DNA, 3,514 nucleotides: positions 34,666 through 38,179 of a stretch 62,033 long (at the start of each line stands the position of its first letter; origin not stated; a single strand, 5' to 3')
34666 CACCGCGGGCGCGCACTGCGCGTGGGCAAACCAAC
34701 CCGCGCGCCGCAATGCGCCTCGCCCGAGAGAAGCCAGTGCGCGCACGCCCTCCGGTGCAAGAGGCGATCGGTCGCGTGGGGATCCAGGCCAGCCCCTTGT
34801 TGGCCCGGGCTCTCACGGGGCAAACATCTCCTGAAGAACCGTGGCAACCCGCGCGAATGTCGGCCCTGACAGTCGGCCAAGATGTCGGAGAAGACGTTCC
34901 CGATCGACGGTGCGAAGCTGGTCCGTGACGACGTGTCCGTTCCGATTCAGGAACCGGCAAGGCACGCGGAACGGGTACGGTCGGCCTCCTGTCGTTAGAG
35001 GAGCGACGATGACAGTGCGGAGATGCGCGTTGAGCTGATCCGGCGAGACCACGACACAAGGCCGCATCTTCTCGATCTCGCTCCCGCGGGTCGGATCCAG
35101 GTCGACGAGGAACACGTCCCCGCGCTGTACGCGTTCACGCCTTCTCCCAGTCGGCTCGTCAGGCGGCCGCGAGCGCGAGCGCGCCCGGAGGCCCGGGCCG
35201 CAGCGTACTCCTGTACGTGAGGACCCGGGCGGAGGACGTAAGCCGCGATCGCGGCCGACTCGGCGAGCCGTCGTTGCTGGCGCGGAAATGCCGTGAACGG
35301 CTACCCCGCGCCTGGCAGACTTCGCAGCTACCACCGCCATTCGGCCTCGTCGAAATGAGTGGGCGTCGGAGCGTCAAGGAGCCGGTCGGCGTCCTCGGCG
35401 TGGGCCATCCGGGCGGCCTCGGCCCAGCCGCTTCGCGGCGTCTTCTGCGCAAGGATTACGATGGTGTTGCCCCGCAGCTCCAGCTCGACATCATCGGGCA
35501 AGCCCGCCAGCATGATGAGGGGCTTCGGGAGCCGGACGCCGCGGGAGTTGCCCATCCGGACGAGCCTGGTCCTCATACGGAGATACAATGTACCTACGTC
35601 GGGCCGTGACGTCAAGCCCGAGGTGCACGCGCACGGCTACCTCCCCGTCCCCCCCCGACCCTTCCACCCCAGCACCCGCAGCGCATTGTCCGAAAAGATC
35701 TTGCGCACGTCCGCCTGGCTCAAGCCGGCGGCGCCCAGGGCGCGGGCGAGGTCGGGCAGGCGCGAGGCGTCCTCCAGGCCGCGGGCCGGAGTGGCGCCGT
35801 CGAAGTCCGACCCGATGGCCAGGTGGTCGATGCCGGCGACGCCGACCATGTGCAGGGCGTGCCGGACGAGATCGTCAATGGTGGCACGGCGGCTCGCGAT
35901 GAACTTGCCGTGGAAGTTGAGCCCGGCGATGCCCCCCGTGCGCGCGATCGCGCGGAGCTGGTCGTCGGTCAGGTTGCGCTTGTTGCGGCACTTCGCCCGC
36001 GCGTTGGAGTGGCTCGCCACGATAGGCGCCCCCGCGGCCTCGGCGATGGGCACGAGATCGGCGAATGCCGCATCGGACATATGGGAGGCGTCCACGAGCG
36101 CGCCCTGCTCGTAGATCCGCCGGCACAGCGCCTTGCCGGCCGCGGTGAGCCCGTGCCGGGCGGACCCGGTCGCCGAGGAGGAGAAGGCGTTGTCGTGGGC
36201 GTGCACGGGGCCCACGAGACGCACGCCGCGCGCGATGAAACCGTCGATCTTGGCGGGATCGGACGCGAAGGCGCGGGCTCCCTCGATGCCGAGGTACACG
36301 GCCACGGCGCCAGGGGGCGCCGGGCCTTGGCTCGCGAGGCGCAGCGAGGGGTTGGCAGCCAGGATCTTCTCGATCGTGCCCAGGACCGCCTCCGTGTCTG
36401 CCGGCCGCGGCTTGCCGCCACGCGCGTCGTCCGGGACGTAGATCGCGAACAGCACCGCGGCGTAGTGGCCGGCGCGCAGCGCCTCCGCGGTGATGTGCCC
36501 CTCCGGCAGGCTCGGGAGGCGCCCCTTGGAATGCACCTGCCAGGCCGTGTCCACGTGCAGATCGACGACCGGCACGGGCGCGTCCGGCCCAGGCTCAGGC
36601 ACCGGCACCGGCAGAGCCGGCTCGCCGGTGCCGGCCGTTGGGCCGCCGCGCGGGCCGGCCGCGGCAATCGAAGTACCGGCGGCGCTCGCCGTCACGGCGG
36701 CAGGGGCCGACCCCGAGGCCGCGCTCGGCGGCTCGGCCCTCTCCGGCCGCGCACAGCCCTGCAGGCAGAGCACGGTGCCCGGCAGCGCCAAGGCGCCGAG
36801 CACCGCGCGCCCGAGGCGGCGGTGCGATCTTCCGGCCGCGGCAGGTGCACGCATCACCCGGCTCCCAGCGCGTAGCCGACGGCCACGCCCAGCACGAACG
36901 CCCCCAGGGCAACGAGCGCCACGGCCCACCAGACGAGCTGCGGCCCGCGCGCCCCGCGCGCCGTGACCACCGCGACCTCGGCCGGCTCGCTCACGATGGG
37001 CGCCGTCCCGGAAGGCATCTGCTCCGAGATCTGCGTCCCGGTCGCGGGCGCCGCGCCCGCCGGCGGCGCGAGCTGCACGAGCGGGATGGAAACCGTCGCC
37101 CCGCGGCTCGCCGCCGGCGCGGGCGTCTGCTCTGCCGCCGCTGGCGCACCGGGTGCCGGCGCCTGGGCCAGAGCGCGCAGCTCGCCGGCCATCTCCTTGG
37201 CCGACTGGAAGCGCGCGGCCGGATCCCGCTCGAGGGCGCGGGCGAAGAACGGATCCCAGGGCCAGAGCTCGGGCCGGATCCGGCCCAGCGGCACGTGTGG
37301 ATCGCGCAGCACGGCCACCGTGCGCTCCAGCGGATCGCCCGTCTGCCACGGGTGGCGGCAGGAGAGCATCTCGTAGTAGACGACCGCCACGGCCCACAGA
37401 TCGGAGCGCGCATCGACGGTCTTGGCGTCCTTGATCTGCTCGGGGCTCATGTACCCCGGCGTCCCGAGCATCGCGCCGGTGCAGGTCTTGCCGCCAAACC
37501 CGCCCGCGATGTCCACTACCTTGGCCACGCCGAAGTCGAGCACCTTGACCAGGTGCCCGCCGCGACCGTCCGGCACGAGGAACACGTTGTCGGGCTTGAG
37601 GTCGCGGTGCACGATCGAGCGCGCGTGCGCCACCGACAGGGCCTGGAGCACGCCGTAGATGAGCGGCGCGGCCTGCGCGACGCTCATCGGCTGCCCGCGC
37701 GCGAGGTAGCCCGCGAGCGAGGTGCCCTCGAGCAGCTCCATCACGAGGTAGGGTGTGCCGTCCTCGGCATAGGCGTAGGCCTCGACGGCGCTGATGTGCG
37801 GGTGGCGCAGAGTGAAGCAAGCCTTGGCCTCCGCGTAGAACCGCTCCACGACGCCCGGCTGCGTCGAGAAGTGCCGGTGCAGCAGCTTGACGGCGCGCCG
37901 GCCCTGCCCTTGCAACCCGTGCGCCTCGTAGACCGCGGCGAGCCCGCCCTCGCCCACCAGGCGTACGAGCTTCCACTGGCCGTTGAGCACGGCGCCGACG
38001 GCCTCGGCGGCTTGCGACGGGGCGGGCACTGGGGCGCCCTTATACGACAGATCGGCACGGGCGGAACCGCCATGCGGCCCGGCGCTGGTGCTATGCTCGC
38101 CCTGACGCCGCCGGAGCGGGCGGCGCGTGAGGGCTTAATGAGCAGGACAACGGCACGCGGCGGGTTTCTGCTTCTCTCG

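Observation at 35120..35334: A 180-bp MITE-like element precisely splits the mazF toxin gene and leaves mazE intact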

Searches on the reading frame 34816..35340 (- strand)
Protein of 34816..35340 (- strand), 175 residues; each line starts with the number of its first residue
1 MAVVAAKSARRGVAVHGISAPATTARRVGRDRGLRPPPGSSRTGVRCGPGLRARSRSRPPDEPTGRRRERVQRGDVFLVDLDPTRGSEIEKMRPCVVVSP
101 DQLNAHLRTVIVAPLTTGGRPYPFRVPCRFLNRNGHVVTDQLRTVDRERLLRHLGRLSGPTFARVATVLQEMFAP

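Call 8: search_protein_families(library=pfam, proteins=[window:34816-35340:-], max_evalue=0.01)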
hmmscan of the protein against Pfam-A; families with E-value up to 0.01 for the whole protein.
seq(175 aa): 1 family
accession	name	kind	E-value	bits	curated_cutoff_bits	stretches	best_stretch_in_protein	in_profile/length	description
PF02452.23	PemK_toxin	-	1.8e-29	102.6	23.1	1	72-173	1-109/109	PemK-like, MazF-like toxin of type II toxin-antitoxin system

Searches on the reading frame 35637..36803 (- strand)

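Call 46: search_protein_families(library=pfam, proteins=[window:35637-36803:-], max_evalue=0.01)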
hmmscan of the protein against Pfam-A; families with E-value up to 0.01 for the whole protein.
window:35637-36803:- (388 aa): 2 families
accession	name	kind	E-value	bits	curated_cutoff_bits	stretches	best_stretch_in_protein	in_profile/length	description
PF01244.27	Peptidase_M19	-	8.3e-76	255.6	26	1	77-378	6-317/319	Membrane dipeptidase (Peptidase family M19)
PF04909.20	Amidohydro_2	-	3.5e-06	27.4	26.4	1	101-379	17-288/289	Amidohydrolase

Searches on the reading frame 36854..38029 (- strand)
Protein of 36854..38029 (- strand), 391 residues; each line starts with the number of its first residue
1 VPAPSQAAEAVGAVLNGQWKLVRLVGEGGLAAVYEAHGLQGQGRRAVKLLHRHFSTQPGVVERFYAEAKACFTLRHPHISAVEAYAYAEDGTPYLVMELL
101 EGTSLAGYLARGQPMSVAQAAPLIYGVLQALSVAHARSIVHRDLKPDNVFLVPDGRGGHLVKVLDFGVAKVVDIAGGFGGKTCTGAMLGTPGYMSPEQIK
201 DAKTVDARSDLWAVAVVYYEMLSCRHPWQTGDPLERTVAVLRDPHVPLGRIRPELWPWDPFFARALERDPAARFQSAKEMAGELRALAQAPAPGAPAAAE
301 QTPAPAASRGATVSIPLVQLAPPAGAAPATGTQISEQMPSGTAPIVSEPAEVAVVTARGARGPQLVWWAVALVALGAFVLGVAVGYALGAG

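Call 46: search_protein_families(library=pfam, proteins=[window:36854-38029:-], max_evalue=0.01)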
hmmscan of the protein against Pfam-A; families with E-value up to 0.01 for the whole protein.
window:36854-38029:- (391 aa): 4 families
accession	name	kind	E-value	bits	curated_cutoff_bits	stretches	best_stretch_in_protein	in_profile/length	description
PF00069.31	Pkinase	-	8.7e-39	133.9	31.7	1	20-235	2-204/263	Protein kinase domain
PF07714.23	PK_Tyr_Ser-Thr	-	6e-24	85.2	23.1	1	21-232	3-209/258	Protein tyrosine and serine/threonine kinase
PF01636.29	APH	-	0.00041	20.6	23.2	1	134-173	165-201/239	Phosphotransferase enzyme family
PF06293.20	Kdo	-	0.0018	18.2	21.3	1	92-166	91-166/207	Lipopolysaccharide kinase (Kdo/WaaP) family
